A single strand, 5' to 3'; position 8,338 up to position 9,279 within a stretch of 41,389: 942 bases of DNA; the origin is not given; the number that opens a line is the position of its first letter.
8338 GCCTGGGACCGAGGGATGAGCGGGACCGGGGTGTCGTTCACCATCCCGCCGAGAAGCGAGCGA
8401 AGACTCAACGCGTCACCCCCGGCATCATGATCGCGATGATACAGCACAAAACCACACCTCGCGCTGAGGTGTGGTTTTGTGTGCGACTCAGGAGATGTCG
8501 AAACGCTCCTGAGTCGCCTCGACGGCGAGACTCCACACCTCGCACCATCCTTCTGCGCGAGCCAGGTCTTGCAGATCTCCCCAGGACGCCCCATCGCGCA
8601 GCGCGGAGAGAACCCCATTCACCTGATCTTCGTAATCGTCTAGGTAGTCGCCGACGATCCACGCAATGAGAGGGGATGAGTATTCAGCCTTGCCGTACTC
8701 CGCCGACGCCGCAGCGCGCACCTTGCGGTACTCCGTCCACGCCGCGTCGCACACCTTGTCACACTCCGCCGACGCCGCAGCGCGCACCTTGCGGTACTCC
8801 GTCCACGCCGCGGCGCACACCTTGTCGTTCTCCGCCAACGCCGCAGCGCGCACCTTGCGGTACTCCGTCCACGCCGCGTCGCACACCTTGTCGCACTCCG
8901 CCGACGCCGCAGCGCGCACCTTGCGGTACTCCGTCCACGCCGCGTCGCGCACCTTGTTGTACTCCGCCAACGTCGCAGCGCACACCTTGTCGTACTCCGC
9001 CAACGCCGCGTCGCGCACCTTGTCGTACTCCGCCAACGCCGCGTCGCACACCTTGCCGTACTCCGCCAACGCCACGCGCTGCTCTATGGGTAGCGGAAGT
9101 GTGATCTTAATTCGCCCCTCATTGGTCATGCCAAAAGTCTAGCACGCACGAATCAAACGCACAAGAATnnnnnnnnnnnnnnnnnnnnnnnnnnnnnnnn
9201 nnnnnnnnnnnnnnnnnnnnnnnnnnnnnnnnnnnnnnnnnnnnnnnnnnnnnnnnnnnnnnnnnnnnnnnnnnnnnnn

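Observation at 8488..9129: Stand-alone gene built from twelve 33-bp tandem repeats encoding an 11-residue (hendecad) repeat protein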

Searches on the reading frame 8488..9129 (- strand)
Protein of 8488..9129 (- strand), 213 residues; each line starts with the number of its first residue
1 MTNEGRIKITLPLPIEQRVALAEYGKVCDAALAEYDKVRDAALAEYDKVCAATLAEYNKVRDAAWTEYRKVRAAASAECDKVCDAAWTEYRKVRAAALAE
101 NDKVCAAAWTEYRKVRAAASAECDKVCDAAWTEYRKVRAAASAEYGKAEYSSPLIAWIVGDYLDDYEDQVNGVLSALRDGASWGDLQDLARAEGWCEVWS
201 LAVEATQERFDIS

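Call 9: search_protein_families(library=pfam, proteins=[window:8488-9129:-], max_evalue=0.01)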
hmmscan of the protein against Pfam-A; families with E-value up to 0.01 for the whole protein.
window:8488-9129:- (213 aa): 0 families

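Call 10: find_homologous_proteins(query=window:8488-9129:-, max_evalue=0.001)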
Query window:8488-9129:- (213 aa): 81 proteins with E <= 0.001 among 8000 candidates.
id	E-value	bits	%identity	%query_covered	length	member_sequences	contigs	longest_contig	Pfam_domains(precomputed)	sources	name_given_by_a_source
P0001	4.0e-55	205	47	100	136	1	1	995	-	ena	-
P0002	2.9e-42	163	48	100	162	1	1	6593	-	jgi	jgi:hypothetical protein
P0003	6.0e-33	133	60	58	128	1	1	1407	-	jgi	jgi:hypothetical protein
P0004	2.1e-27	114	58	55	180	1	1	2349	-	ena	-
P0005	3.4e-24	104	69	46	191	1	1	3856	-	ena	-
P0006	1.6e-23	102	56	62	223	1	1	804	-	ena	-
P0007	2.1e-23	101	58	56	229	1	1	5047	-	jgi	jgi:hypothetical protein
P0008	1.3e-22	99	68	48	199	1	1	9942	-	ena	-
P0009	7.3e-22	96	59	61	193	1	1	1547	-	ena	-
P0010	1.9e-21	95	58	46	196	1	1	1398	-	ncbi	-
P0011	7.2e-21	93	55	64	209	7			PF28068.1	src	-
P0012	1.5e-20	92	67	40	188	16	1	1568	-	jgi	-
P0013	1.7e-20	92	53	63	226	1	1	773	-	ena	-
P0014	1.2e-19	89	71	36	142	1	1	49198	-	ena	-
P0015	1.4e-19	89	63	39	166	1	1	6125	-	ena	-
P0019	2.5e-17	82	50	48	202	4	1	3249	-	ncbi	-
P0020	2.9e-17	81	59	48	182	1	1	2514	-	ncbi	-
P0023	5.0e-16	77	48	46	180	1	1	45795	-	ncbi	-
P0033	1.1e-13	70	55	48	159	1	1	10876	PF02297.23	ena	-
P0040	2.7e-12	65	54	40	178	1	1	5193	-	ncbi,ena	-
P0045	1.4e-11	63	48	45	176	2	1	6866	PF24703.3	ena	-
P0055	6.2e-10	57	55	43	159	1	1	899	-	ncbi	-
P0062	4.8e-9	55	48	38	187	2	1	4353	-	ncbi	-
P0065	1.2e-8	53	48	37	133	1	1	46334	-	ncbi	-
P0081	6.8e-4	38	90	14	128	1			-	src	-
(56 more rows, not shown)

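Call 11: search_protein_families(library=phrogs, proteins=[window:8488-9129:-], max_evalue=0.01)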
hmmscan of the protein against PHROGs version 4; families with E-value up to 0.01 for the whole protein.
window:8488-9129:- (213 aa): 0 families

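Call 13: search_protein_families(library=pfam, proteins=[P0004, P0005, P0006, P0007, P0009, P0011, P0014, P0033, P0045, P0019], max_evalue=1)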
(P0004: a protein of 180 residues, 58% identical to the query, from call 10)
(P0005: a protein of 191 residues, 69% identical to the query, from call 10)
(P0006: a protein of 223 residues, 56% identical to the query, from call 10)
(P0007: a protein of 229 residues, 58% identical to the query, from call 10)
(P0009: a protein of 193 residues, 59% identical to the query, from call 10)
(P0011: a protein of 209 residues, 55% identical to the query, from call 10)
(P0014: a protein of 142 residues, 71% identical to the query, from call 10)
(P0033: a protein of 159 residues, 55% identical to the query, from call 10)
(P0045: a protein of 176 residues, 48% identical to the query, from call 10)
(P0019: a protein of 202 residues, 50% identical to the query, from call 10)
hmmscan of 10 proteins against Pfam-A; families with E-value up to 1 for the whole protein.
P0004 (180 aa): 2 families
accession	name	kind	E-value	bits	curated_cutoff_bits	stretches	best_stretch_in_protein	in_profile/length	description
PF12283.13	Protein_K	-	0.0017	19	25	0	61-86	17-41/56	Bacteriophage protein K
PF17004.11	SRP_TPR_like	-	0.14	12.7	35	0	114-135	14-35/109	Putative TPR-like repeat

P0005 (191 aa): 5 families
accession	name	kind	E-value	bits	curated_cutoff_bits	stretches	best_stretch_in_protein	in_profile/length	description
PF24611.2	Spectrin_Anc-1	-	0.0088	16.7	33.2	1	83-118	5-40/115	Nuclear anchorage protein 1, spectrin-like repeat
PF00050.26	Kazal_1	-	0.044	14.2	21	0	138-166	4-30/49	Kazal-type serine protease inhibitor domain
PF17004.11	SRP_TPR_like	-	0.18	12.4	35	0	103-149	3-49/109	Putative TPR-like repeat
PF02297.22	COX6B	-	0.25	11.9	26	2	149-172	29-52/66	Cytochrome oxidase c subunit VIb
PF02511.20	Thy1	-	0.49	10.6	24.8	0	83-118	110-136/191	Thymidylate synthase complementing protein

P0006 (223 aa): 2 families
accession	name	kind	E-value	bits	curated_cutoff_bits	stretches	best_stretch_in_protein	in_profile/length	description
PF22707.2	S1CSD-TOTE-2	-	0.082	13.4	27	1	175-212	21-58/60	S1/CSD-like domain 2 of the TOTE conflict systems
PF03058.19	Sar8_2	-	0.35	11.8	31.7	0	128-160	51-84/85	Sar8.2 family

P0007 (229 aa): 0 families

P0009 (193 aa): 3 families
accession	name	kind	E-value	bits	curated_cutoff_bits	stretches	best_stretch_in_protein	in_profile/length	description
PF22707.2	S1CSD-TOTE-2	-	0.017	15.6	27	0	90-113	27-50/60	S1/CSD-like domain 2 of the TOTE conflict systems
PF21673.2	CCDC93_N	-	0.27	11.9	24.4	0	140-158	17-35/110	CCDC93 protein N-terminal domain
PF17004.11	SRP_TPR_like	-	0.48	11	35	0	130-158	4-32/109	Putative TPR-like repeat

P0011 (209 aa): 3 families
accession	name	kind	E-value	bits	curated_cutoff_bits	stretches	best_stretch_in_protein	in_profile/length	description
PF18858.6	LPD39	-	0.098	12.7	27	0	128-175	120-162/198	Large polyvalent protein associated domain 39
PF09687.15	PRESAN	-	0.4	11.6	23.7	0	124-172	29-76/125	Plasmodium RESA N-terminal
PF13683.12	rve_3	-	0.51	10.6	26.5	0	118-137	38-57/67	Integrase core domain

P0014 (142 aa): 0 families

P0033 (159 aa): 5 families
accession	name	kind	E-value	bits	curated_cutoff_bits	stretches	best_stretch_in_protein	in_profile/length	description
PF02297.22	COX6B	-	3.5e-06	27.5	26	2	100-129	22-51/66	Cytochrome oxidase c subunit VIb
PF00050.26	Kazal_1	-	3.1e-05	24.3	21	0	118-146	4-30/49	Kazal-type serine protease inhibitor domain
PF14359.12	DUF4406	-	0.067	14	22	1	57-114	14-67/91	Domain of unknown function (DUF4406)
PF15739.10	TSNAXIP1_N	-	0.072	13.8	27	0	61-79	38-56/111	Translin-associated factor X-interacting N-terminus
PF17884.7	DUF5591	-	0.12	12.7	26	0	84-148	72-132/150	Domain of unknown function (DUF5591)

P0045 (176 aa): 5 families
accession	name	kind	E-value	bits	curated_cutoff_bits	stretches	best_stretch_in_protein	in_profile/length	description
PF24703.2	DUF7666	-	2.7e-05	25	27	1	23-75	20-77/95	Domain of unknown function (DUF7666)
PF01150.23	GDA1_CD39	-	0.046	12.8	24.9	1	88-139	321-369/423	GDA1/CD39 (nucleoside phosphatase) family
PF00050.26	Kazal_1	-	0.062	13.8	21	0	130-147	11-28/49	Kazal-type serine protease inhibitor domain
PF00430.23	ATP-synt_B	-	0.082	13.4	28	1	93-171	50-121/132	ATP synthase B/B' CF(0)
PF17418.7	SdpA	-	0.15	12.4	25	1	101-162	72-134/141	Sporulation delaying protein SdpA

P0019 (202 aa): 0 families

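Call 17: find_encoding_contigs(protein=P0002, flank=10000, max_places=4)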
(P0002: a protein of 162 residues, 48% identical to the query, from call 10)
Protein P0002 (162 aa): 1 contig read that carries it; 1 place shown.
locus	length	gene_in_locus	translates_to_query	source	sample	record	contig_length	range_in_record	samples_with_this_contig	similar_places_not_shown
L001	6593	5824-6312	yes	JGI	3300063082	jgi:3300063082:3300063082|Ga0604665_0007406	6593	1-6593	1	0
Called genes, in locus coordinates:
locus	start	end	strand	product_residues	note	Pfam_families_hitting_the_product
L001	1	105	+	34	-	?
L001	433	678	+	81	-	-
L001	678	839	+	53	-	-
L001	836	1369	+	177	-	-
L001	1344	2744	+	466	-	-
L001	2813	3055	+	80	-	-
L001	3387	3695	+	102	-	-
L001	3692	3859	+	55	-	-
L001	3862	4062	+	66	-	-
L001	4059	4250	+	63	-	-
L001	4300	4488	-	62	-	-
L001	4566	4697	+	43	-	-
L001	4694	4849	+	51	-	-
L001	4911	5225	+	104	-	-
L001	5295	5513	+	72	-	-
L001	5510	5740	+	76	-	-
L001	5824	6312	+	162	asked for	-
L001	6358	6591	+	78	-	?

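Call 18: find_encoding_contigs(protein=P0014, flank=8000, max_places=3)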
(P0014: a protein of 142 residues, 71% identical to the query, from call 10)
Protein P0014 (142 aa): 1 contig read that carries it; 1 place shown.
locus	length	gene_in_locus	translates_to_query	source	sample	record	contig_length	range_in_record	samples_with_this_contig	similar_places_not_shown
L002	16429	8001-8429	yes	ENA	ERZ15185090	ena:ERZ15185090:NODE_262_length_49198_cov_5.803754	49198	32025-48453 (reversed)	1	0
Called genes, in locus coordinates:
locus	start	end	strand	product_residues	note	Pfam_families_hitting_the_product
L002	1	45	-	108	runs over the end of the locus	-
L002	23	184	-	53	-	-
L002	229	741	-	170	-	-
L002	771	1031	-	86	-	-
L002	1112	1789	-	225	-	-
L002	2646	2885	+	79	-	-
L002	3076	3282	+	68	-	-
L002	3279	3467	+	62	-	-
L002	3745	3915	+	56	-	-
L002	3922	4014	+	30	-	-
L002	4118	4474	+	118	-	-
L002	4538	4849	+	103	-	-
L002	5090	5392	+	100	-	-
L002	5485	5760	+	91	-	-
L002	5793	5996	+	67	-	-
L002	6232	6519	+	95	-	-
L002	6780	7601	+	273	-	PF13599:Pentapeptide_4 (weak), PF00805:Pentapeptide, PF13599:Pentapeptide_4 (weak), PF00805:Pentapeptide, PF13576:Pentapeptide_3 (weak), PF00805:Pentapeptide, PF19062:DUF5758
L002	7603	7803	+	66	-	-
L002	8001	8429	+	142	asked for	-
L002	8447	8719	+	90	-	-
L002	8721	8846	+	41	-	-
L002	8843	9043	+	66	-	-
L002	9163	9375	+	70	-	-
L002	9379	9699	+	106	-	-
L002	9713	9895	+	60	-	-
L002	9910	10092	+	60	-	-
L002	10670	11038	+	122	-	-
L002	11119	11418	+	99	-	-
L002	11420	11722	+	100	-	-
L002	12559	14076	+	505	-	PF13155:Toprim_2 (weak), PF13481:AAA_25, PF03796:DnaB_C, PF06745:ATPase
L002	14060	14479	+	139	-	-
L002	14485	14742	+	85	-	-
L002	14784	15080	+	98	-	-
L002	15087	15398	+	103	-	-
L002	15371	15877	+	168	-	-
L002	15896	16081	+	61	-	-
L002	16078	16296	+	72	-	-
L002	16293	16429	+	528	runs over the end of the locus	PF00476:DNA_pol_A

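Call 19: find_encoding_contigs(protein=P0023, flank=8000, max_places=3)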
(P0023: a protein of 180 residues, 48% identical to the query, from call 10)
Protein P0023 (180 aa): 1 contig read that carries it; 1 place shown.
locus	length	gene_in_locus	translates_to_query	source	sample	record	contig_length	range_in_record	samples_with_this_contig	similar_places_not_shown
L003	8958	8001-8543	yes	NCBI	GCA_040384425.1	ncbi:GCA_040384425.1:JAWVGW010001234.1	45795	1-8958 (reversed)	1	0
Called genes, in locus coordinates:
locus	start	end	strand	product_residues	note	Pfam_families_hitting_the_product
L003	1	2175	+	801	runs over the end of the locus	PF05272:VapE-like_dom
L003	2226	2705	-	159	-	-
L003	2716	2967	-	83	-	PF02810:SEC-C (weak)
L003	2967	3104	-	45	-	-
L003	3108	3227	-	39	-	-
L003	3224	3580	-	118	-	-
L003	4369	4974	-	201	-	-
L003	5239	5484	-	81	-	-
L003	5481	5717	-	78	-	-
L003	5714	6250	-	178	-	-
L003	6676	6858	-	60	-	-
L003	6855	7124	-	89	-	-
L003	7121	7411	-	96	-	-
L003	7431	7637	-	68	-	-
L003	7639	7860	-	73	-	PF13560:HTH_31, PF01381:HTH_3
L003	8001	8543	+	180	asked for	-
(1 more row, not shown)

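Call 33: find_encoding_contigs(protein=P0065, flank=8000, max_places=3)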
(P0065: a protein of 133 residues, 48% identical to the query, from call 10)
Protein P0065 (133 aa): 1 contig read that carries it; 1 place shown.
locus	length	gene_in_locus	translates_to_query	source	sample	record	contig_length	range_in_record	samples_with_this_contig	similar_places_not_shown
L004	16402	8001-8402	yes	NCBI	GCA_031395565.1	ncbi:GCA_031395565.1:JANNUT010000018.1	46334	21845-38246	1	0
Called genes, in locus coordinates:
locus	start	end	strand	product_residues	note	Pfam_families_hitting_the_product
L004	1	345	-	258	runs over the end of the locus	PF09669:Phage_pRha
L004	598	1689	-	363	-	-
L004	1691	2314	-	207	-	PF09588:YqaJ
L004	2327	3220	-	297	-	PF03837:RecT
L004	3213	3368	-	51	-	-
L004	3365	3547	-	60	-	-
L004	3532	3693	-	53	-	-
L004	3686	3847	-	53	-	-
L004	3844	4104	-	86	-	-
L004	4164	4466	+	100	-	-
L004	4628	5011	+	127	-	-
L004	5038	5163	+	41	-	-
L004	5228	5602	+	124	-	-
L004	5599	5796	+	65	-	-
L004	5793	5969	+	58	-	-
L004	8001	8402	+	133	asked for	-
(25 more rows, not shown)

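Call 34: find_encoding_contigs(protein=P0008, flank=8000, max_places=3)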
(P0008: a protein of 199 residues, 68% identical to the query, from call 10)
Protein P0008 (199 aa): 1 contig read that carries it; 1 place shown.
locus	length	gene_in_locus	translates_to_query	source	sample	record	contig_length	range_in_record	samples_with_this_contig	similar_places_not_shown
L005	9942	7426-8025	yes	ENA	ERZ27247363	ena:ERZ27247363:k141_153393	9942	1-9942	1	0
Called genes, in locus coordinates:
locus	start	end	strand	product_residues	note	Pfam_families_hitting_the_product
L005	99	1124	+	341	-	PF25787:HTH_SB (faint)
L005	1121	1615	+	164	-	-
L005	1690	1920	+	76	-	-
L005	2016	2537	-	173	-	PF12850:Metallophos_2 (weak)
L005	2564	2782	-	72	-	-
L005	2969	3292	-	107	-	-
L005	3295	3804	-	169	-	PF00805:Pentapeptide, PF13576:Pentapeptide_3 (faint), PF13599:Pentapeptide_4 (weak), PF00805:Pentapeptide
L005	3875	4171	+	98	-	-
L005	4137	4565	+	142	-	-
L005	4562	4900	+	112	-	PF01844:HNH (weak)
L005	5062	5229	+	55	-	-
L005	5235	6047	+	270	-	-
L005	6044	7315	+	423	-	PF00772:DnaB, PF03796:DnaB_C, PF06745:ATPase (weak), PF13481:AAA_25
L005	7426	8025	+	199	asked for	-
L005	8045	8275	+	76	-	-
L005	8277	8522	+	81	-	-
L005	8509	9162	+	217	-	PF21805:Imm5_like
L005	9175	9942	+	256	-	?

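Call 40: find_related_loci(query=A2, collection=viral_contigs, flank=8000)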
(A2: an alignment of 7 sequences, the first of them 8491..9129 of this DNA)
Query A2 (213 aa) in viral_contigs; peptide patterns used: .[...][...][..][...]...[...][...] (x = any residue, [..] = any of these).
13 stretches matched a pattern; 1 encode a relative of the query (tblastn E <= 1e-3); 1 distinct loci.
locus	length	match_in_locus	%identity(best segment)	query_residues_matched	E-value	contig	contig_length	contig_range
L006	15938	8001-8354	50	3-213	2e-20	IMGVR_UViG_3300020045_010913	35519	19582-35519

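Call 41: find_related_loci(query=A1, collection=genome_contigs, flank=8000)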
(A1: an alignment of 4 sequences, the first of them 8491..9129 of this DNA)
Query A1 (213 aa) in genome_contigs; peptide patterns used: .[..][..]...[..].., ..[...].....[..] (x = any residue, [..] = any of these).
139 stretches matched a pattern; 1 encode a relative of the query (tblastn E <= 1e-3); 1 distinct loci.
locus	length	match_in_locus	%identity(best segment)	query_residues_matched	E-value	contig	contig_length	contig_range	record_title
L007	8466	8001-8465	63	20-151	3e-32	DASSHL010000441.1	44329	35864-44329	MAG TPA_asm: Gemmatimonadales bacterium isolate SMAG_U1058 k141_625363, whole genome shotgun sequence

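Call 43: predict_structure(alignment_id=A1)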
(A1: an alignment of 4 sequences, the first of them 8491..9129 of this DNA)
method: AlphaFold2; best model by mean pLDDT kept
length: 213 residues; sequences in the alignment: 4
mean_pLDDT: 78.8   pTM: 0.34
mean pLDDT of the five models: 78.8, 75.9, 72.0, 64.3, 62.0
residues with pLDDT >= 90: 63; 70-90: 98; 50-70: 43; < 50: 9
segments of 3 or more residues with pLDDT < 50: 1-4
pLDDT, mean of each block of 10 residues (from residue 1): 49 69 83 92 92 92 93 89 93 94 88 84 74 68 54 65 71 75 81 82 74 61
secondary structure, 60 per line:
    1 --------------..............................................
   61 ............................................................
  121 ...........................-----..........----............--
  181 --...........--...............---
elements in order: H15-147 H153-162 H167-178 H183-193 H196-210
